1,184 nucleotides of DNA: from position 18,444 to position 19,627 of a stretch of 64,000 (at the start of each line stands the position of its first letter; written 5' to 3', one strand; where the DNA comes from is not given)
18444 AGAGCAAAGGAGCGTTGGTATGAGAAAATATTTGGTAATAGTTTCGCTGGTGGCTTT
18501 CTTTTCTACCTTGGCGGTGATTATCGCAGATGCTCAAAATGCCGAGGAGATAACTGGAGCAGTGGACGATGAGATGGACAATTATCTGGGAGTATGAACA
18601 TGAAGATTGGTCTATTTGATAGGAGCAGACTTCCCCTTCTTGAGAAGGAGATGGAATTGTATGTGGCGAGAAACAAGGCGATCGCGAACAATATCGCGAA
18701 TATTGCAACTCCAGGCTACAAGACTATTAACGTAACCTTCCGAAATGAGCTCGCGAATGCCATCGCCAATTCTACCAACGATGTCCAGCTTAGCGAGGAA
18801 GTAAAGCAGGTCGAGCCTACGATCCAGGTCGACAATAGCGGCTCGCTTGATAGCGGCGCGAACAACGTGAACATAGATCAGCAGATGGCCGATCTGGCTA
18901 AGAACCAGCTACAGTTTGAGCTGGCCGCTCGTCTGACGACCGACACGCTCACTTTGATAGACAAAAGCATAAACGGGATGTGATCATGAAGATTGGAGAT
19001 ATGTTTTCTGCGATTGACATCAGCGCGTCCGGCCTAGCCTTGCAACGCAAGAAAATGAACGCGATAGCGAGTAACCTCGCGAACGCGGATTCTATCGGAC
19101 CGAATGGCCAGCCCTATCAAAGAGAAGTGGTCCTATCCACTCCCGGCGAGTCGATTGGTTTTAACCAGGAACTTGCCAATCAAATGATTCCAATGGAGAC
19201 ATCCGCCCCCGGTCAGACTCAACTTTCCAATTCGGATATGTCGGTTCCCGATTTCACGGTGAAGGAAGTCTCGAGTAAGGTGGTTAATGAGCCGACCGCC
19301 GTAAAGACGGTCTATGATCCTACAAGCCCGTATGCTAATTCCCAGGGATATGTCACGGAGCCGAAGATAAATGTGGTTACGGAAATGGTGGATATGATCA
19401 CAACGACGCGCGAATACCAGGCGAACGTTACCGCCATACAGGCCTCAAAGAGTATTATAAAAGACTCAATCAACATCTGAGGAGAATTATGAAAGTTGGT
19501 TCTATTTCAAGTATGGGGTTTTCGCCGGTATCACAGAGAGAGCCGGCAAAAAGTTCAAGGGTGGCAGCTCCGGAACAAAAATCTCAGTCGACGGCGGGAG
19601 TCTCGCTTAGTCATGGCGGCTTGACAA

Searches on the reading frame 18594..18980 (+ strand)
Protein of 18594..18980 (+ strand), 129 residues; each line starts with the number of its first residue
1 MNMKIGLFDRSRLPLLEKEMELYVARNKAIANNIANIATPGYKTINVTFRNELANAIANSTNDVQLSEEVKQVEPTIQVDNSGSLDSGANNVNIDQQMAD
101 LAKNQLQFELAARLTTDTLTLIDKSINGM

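Call 66: search_protein_families(library=pfam, proteins=[window:18594-18980:+], max_evalue=0.05)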
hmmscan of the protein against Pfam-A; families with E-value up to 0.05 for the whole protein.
window:18594-18980:+ (129 aa): 2 families
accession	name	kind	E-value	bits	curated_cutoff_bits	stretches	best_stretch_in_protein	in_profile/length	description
PF00460.25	Flg_bb_rod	-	0.0007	20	20.7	1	28-43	16-31/31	Flagella basal body rod protein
PF06429.18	Flg_bbr_C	-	0.001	19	23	1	91-117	9-35/46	Flagellar basal body rod FlgEFG protein C-terminal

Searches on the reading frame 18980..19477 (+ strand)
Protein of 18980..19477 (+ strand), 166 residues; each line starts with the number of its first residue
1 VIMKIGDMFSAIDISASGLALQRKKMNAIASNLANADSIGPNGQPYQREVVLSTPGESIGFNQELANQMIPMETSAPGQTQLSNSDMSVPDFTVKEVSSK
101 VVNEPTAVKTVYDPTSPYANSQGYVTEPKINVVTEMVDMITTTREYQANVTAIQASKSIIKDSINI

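Call 66: search_protein_families(library=pfam, proteins=[window:18980-19477:+], max_evalue=0.05)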
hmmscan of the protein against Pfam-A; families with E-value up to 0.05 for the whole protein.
window:18980-19477:+ (166 aa): 2 families
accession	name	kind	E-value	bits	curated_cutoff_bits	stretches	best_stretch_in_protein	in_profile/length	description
PF06429.18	Flg_bbr_C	-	1.9e-12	46.9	23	1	122-165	2-45/46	Flagellar basal body rod FlgEFG protein C-terminal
PF00460.25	Flg_bb_rod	-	3.5e-07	30.5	20.7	1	12-37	1-26/31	Flagella basal body rod protein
